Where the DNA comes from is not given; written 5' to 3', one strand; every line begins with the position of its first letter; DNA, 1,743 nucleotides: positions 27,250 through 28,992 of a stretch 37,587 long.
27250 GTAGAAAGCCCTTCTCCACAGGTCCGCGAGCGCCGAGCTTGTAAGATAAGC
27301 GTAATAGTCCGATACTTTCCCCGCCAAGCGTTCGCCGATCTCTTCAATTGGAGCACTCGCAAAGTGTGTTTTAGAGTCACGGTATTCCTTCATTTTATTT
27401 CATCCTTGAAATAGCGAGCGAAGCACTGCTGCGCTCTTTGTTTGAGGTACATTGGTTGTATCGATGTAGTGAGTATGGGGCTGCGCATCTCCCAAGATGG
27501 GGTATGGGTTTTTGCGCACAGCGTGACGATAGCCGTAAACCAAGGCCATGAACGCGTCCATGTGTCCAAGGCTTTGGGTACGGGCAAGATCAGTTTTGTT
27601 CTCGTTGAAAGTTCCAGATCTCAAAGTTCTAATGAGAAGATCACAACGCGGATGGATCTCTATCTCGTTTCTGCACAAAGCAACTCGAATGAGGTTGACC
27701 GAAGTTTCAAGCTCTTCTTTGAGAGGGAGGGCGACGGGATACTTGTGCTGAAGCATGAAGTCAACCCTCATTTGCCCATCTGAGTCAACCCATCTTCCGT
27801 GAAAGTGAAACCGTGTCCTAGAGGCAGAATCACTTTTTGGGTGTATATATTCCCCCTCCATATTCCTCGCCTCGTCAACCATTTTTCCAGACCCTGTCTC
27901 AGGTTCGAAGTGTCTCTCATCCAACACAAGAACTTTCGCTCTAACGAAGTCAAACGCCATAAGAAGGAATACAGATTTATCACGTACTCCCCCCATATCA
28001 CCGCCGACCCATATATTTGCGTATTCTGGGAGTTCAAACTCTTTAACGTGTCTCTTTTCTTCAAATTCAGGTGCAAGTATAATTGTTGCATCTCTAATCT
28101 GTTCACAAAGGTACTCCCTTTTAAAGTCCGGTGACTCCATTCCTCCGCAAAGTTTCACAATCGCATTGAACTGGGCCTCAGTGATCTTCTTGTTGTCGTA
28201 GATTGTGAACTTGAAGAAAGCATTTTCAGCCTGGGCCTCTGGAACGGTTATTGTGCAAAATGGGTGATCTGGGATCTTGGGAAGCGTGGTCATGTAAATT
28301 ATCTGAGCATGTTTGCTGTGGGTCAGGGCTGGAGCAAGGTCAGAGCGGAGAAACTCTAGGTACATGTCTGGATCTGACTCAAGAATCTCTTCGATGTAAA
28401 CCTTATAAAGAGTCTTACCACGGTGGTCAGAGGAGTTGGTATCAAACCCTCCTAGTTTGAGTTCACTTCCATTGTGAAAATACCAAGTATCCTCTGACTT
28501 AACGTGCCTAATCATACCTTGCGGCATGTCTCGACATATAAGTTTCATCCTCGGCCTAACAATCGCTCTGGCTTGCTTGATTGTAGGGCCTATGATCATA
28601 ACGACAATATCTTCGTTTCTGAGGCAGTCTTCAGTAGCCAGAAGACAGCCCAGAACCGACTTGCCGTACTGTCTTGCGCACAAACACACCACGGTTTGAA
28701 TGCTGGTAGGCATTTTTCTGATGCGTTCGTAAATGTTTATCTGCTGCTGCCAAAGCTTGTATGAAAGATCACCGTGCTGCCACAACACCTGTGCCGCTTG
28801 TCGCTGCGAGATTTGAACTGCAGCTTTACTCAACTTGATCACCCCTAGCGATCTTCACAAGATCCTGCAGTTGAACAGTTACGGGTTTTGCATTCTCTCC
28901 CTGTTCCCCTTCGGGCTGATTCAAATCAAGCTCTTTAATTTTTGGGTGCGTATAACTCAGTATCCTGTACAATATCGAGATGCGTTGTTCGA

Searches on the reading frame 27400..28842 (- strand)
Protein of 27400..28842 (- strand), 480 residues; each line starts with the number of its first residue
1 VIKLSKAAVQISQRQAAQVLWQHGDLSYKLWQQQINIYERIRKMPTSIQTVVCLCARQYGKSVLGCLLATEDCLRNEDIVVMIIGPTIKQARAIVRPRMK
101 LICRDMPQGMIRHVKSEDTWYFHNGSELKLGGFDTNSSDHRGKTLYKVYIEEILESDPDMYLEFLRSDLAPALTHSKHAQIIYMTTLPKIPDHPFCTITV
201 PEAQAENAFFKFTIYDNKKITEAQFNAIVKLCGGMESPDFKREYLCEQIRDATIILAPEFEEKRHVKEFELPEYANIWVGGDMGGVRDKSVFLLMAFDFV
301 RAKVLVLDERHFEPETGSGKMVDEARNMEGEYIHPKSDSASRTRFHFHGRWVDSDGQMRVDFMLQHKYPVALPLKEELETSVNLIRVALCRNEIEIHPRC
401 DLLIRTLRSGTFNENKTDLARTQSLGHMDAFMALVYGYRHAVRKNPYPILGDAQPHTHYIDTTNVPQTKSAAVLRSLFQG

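Call 11: search_protein_families(library=phrogs, proteins=[window:27400-28842:-], max_evalue=0.001)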
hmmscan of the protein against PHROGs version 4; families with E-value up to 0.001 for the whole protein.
window:27400-28842:- (480 aa): 3 families
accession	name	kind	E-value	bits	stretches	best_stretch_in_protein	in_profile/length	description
phrog_2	-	head and packaging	6.7e-28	98.9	1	12-445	202-596/807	terminase large subunit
phrog_7579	-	head and packaging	1.4e-05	25.4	1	52-127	21-95/239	terminase large subunit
phrog_15503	-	unknown function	0.00035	21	1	49-165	86-204/245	-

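Call 57: find_homologous_proteins(query=window:27400-28842:-)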
Query window:27400-28842:- (480 aa): 390 proteins with E <= 0.001 among 8000 candidates; the best 120 are listed.
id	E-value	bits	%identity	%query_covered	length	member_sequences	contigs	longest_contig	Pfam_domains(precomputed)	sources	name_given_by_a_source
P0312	0.0e+0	1080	100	96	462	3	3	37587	PF03237.22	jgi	jgi:hypothetical protein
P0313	4.4e-253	858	78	99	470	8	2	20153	PF03237.22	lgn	-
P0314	6.5e-226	769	70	99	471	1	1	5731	PF03237.22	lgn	-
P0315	1.9e-221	754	70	98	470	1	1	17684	PF03237.22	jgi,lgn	jgi:hypothetical protein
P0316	6.7e-220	749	69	99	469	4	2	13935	PF03237.22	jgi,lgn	jgi:hypothetical protein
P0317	1.0e-219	748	69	98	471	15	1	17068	PF03237.22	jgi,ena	jgi:hypothetical protein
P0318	6.0e-218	742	68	99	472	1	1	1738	PF03237.22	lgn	-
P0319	2.8e-214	730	68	98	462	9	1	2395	PF03237.22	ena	-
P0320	2.8e-213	727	68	98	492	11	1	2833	PF03237.22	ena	-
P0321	4.8e-213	726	67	98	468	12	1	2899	PF03237.22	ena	-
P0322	2.1e-212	724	68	98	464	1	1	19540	PF03237.22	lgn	-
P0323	4.0e-208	710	65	98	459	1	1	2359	PF03237.22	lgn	-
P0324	8.5e-208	709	66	98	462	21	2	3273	PF03237.22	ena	-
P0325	1.6e-205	701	65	98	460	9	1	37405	PF03237.22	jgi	-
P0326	6.4e-205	699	65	98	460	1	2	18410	PF03237.22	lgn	-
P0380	7.1e-166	571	57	95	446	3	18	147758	PF03237.22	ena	-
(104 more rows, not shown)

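Call 58: find_encoding_contigs(protein=P0380, flank=10000, max_places=2)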
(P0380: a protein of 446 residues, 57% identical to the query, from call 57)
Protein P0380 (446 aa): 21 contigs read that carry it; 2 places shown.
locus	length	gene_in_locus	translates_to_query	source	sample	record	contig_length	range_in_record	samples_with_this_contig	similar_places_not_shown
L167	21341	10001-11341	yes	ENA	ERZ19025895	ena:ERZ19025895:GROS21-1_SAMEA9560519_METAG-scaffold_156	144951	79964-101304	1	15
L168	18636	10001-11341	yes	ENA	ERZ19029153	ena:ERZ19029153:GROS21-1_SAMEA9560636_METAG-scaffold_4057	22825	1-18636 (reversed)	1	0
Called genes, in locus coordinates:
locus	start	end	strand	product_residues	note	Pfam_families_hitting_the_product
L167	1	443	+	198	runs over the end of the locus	PF01863:YgjP-like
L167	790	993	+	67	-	-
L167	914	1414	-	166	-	PF02945:Endonuclease_7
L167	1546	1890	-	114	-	-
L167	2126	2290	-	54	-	-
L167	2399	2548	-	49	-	-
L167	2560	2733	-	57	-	-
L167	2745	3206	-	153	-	PF01541:GIY-YIG (weak)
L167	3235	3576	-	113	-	-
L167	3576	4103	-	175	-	-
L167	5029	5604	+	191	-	PF02945:Endonuclease_7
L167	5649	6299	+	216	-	-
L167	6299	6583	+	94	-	-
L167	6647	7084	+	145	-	-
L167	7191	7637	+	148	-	PF02945:Endonuclease_7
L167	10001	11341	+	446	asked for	PF03237:Terminase_6N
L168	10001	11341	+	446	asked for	PF03237:Terminase_6N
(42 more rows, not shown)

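Call 79: find_related_loci(query=window:27400-28842:-, collection=viral_contigs, flank=10000)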
Query window:27400-28842:- (480 aa) in viral_contigs; peptide patterns used: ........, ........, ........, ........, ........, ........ (x = any residue, [..] = any of these).
12 stretches matched a pattern; 12 encode a relative of the query (tblastn E <= 1e-3); 12 distinct loci.
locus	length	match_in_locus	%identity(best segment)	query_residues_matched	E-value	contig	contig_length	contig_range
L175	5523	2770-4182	77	1-478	0e+0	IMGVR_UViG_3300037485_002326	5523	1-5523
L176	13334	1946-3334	70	10-479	0e+0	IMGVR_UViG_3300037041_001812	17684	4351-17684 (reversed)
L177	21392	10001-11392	70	8-478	0e+0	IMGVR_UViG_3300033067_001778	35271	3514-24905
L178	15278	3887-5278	70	8-478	0e+0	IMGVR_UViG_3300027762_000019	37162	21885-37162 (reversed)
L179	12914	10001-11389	67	10-479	0e+0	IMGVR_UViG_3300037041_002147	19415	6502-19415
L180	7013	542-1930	67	10-479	0e+0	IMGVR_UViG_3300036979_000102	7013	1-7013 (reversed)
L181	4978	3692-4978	71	10-445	0e+0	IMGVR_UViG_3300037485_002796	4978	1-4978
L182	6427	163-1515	60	20-480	0e+0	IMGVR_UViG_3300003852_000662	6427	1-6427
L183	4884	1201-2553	60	20-480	0e+0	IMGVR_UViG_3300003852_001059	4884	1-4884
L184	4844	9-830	76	198-478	2e-147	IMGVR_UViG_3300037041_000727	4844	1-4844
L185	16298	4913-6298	67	11-479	0e+0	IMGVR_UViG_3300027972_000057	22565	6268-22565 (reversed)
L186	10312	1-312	63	376-479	3e-39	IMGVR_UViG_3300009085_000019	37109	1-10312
